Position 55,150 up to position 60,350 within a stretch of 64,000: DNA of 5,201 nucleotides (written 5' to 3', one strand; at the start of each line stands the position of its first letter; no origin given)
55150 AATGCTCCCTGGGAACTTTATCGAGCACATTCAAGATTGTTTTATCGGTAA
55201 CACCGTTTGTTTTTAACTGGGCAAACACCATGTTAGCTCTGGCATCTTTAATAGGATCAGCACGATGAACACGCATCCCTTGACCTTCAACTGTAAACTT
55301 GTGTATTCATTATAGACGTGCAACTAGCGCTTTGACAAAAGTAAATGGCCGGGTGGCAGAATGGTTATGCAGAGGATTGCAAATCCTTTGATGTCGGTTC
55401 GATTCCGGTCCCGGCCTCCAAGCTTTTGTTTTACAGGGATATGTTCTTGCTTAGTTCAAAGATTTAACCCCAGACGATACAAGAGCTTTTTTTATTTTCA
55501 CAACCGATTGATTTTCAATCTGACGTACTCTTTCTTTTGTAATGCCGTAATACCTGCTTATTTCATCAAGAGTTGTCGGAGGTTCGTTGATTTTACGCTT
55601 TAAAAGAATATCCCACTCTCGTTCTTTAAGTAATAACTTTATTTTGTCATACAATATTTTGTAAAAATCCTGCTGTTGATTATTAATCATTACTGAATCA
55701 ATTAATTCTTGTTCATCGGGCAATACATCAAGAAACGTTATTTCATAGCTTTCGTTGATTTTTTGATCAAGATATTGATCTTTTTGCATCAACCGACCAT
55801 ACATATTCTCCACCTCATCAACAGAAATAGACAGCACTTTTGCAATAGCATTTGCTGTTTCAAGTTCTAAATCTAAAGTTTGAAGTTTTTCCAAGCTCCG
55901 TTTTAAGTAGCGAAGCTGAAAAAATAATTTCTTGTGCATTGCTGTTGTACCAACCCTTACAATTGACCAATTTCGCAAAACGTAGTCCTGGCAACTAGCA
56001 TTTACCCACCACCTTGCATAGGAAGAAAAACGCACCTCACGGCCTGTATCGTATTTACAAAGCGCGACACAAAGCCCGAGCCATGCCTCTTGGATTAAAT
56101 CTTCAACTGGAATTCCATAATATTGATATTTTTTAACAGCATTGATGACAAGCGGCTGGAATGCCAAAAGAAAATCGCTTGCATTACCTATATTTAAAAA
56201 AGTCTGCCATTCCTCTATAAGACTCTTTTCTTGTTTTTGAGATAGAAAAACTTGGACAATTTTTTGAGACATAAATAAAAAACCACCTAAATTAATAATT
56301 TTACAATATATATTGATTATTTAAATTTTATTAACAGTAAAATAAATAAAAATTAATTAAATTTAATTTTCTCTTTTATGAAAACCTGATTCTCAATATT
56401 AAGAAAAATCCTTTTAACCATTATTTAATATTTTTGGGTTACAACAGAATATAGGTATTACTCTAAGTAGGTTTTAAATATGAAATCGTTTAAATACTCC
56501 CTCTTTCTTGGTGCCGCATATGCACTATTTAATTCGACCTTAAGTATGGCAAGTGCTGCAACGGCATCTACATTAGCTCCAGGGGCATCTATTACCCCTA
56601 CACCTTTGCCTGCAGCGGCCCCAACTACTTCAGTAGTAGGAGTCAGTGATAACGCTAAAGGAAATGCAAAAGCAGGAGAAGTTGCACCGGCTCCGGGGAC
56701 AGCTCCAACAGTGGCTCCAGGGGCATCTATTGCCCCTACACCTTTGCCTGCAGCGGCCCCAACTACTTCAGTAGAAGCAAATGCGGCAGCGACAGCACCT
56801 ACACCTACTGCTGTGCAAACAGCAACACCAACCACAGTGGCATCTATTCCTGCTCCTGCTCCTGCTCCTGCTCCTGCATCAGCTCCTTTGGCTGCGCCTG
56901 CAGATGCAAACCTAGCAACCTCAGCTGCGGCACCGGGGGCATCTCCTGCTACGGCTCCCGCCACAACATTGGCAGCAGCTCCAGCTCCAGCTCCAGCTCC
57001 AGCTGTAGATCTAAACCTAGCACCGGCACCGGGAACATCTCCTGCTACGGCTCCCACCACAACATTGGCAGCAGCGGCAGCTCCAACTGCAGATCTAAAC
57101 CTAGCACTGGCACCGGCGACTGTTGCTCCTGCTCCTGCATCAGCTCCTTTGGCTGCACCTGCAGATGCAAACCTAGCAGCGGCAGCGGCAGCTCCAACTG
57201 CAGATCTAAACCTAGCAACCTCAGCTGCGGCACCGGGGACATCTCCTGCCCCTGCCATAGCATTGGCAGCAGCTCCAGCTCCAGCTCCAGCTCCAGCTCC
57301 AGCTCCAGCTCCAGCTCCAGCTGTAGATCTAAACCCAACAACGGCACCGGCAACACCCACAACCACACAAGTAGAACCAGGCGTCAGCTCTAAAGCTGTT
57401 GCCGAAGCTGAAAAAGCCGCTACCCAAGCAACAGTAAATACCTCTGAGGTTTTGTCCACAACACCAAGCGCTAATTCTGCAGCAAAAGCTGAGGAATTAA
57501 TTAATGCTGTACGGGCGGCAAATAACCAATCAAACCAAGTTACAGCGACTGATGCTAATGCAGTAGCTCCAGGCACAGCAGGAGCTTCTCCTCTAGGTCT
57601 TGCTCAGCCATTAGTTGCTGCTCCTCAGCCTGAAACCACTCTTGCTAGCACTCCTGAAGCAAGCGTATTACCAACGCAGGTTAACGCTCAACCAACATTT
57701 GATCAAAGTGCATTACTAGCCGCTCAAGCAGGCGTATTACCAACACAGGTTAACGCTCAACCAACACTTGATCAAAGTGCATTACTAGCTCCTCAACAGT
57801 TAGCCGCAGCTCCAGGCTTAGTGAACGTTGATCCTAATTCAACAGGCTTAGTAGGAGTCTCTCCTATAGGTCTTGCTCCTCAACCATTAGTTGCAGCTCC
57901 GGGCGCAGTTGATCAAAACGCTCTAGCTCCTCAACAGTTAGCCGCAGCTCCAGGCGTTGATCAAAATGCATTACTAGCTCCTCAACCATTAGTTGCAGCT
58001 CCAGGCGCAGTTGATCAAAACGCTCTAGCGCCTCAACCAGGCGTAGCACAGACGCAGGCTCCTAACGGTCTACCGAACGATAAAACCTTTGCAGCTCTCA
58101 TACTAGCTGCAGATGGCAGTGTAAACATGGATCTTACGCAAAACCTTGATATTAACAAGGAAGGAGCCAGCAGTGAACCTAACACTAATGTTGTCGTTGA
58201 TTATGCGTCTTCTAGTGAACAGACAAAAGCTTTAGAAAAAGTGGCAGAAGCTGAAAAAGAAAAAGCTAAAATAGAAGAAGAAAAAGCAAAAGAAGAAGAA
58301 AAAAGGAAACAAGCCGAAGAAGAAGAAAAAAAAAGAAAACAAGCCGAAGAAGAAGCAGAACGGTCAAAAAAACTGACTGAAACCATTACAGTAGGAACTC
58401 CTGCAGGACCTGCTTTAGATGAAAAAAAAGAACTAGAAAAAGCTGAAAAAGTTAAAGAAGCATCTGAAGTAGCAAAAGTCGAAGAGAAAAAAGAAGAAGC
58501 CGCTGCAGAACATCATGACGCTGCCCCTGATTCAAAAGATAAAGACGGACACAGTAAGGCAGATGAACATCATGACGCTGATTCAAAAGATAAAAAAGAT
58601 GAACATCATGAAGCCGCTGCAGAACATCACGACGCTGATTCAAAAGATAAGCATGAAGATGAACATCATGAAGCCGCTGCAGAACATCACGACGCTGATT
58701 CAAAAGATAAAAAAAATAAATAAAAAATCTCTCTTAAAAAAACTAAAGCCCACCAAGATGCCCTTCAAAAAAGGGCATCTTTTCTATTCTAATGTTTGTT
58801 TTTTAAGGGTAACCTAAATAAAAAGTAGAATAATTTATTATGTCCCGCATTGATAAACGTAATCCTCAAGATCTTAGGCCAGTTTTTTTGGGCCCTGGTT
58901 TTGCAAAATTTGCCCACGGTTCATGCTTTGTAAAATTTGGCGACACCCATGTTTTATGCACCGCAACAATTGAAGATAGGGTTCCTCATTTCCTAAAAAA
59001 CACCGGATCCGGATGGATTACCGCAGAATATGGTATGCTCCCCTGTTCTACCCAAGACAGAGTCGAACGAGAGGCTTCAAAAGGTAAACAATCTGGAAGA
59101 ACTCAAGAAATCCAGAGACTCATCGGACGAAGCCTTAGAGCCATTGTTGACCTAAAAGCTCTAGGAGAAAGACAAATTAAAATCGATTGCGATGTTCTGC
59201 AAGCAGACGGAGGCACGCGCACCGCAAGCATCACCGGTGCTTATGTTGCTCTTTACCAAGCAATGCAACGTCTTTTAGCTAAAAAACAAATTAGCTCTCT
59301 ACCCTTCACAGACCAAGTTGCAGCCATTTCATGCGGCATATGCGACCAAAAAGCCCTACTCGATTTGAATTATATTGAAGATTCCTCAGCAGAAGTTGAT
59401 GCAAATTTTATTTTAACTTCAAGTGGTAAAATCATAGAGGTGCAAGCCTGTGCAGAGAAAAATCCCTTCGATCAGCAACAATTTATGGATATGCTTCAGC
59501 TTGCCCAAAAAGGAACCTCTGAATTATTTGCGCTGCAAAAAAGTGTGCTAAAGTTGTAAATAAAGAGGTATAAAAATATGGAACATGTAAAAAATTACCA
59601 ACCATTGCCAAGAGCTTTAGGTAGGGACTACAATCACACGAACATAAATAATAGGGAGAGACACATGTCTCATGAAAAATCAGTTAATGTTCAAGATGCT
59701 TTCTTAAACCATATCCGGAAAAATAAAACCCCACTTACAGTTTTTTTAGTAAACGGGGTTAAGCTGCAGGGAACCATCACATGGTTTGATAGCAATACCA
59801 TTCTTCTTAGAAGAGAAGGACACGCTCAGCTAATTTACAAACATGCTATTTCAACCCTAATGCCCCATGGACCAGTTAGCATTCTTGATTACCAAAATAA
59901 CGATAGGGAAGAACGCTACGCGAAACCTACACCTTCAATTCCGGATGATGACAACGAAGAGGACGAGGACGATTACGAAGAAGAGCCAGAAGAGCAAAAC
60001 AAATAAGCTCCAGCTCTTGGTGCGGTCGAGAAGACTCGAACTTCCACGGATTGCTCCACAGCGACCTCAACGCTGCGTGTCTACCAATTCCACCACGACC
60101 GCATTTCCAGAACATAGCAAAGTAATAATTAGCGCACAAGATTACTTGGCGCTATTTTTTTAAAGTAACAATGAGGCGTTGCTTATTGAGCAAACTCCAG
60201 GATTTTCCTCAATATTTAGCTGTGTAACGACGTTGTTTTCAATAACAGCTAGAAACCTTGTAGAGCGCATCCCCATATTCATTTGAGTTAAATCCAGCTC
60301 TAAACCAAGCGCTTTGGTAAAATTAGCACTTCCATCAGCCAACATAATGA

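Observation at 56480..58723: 747-aa modular, highly repetitive Ala/Pro-rich secreted protein with no recognisable catalytic domain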

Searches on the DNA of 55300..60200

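Call 75: search_rna_families(source=window, start=55300, end=60200, threshold=evalue, max_evalue=1)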
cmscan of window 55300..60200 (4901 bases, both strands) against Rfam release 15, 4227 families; matches with E-value up to 1: 3.
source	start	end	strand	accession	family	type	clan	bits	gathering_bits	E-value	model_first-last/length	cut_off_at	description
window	55347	55417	+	RF00005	tRNA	Gene; tRNA;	CL00001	62.4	29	2.9e-12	1-71/71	no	tRNA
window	60021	60102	-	RF00005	tRNA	Gene; tRNA;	CL00001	51.2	29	3.6e-09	1-71/71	no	tRNA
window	57109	57164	+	RF01504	Afu_254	Gene; sRNA;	-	28.2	60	0.11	83-138/158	no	A. fumigatus sRNA Afu_254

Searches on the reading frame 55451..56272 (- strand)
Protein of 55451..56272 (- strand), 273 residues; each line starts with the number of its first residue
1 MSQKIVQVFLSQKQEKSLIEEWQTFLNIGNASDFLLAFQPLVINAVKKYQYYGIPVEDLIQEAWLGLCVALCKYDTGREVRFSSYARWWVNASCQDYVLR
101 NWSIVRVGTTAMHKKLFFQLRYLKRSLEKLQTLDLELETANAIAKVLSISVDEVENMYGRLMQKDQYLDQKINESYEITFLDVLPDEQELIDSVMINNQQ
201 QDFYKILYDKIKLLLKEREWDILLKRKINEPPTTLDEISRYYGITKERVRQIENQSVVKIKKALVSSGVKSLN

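Call 63: search_protein_families(library=pfam, proteins=[window:55451-56272:-], max_evalue=0.00001)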
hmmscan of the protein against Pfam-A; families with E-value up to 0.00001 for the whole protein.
window:55451-56272:- (273 aa): 2 families
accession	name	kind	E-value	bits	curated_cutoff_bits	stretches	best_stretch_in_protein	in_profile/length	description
PF04542.20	Sigma70_r2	-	2.1e-15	56.7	24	1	37-102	4-69/71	Sigma-70 region 2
PF04545.22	Sigma70_r4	-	1.6e-10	40.8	24.1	1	215-262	5-50/50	Sigma-70, region 4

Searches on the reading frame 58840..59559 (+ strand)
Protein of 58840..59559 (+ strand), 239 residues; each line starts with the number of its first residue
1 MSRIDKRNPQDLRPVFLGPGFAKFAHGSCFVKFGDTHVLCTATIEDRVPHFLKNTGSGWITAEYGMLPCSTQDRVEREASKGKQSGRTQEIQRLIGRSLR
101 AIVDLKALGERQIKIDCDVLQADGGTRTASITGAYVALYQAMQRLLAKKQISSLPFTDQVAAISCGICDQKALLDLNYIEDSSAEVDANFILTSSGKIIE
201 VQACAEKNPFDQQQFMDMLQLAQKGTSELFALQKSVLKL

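Call 28: find_related_loci(query=window:58840-59559:+, collection=genome_contigs, flank=4500)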
Query window:58840-59559:+ (239 aa) in genome_contigs; peptide patterns used: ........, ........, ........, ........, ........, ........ (x = any residue, [..] = any of these).
600 stretches matched a pattern (row limit reached: there are more); 594 encode a relative of the query (tblastn E <= 1e-3); the best 80 are kept; 80 distinct loci.
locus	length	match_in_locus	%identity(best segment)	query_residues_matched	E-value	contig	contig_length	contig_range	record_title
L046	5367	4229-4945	81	1-239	1e-135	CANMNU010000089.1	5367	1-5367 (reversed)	MAG: Alphaproteobacteria bacterium isolate ZH-15may19-298 genome assembly, contig: ZH-15May19-c48983, whole genome shotg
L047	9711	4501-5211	71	3-239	5e-119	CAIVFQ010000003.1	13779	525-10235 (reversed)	MAG: uncultured Alphaproteobacteria bacterium isolate Umea1p3_bin-936 genome assembly, contig: bin-936:003/217, whole ge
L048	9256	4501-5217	69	1-239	6e-118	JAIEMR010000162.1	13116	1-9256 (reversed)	MAG: Alphaproteobacteria bacterium isolate co.spades.CONCOCT.2.5kb_113 c_000000000038, whole genome shotgun sequence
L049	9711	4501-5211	66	3-239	1e-110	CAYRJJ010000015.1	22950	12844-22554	MAG TPA_asm: uncultured Candidatus Finniella sp. isolate SRP219642_co6_87 genome assembly, contig: NODE_1736_length_2295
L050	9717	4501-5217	67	1-239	2e-109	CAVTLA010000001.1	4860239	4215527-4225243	MAG: uncultured Alphaproteobacteria bacterium isolate MFD06714.bin.1.37 genome assembly, contig: contig_15751, whole gen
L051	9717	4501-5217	67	1-239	7e-108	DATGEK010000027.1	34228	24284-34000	MAG TPA_asm: Aliidongia sp. isolate SMAG_U9700 k141_1276907, whole genome shotgun sequence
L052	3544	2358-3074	64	1-239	8e-105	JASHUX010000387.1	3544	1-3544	MAG: Alphaproteobacteria bacterium isolate JOPF190 JOPF_NEAR_contig_1288860, whole genome shotgun sequence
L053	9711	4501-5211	62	3-239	4e-103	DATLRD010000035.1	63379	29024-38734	MAG TPA_asm: Stellaceae bacterium isolate SMAG_U13895 k141_196514, whole genome shotgun sequence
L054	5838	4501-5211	64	3-239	5e-103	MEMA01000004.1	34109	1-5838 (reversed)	MAG: Alphaproteobacteria bacterium GWC2_42_16 gwc2_scaffold_1060, whole genome shotgun sequence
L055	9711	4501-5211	65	3-239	1e-101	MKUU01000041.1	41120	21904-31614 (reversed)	MAG: Caedibacter sp. 38-128 SCNpilot_expt_500_p_scaffold_527, whole genome shotgun sequence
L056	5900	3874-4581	62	3-238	5e-101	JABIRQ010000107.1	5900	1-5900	MAG: Rhodospirillaceae bacterium isolate SI072_bin169 k141_1666969, whole genome shotgun sequence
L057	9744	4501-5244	61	2-239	4e-101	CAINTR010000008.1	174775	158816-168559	MAG: uncultured Magnetospirillum sp. isolate VK2_bin-0414 genome assembly, contig: bin-0414:008/223, whole genome shotgu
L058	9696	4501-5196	63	1-232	2e-100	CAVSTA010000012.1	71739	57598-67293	MAG: uncultured Alphaproteobacteria bacterium isolate MFD09603.bin.2.227 genome assembly, contig: contig_31296, whole ge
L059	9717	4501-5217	61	1-239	5e-100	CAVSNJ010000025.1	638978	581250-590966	MAG: uncultured Alphaproteobacteria bacterium isolate MFD03399.bin.1.6 genome assembly, contig: contig_5022, whole genom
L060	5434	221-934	61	1-238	3e-100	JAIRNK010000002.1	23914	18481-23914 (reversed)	MAG: Holosporales bacterium isolate Cd354_bin25 k119_602584, whole genome shotgun sequence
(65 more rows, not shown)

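Call 63: search_protein_families(library=pfam, proteins=[window:58840-59559:+], max_evalue=0.00001)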
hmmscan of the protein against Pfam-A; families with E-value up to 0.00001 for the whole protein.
window:58840-59559:+ (239 aa): 2 families
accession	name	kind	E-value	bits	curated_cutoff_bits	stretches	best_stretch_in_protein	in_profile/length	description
PF01138.27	RNase_PH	-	3.8e-30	105.4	25.5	1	12-141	2-127/130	3' exoribonuclease family, domain 1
PF03725.20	RNase_PH_C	-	2.4e-13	50.3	20.8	1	158-225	1-67/67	3' exoribonuclease family, domain 2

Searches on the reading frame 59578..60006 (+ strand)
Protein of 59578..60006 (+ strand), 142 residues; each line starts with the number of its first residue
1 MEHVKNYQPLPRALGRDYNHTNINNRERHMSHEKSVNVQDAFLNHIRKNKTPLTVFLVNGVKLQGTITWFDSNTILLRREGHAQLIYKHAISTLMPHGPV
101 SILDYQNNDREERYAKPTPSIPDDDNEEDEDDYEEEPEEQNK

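Call 63: search_protein_families(library=pfam, proteins=[window:59578-60006:+], max_evalue=0.00001)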
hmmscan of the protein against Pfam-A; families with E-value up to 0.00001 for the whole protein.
window:59578-60006:+ (142 aa): 2 families
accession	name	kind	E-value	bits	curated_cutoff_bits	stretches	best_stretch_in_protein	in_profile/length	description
PF17209.9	Hfq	-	1e-28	99.2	27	1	38-100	1-63/64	Hfq protein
PF21979.2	Hfq_1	-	4.5e-07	30.3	27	1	48-94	12-59/61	Hfq related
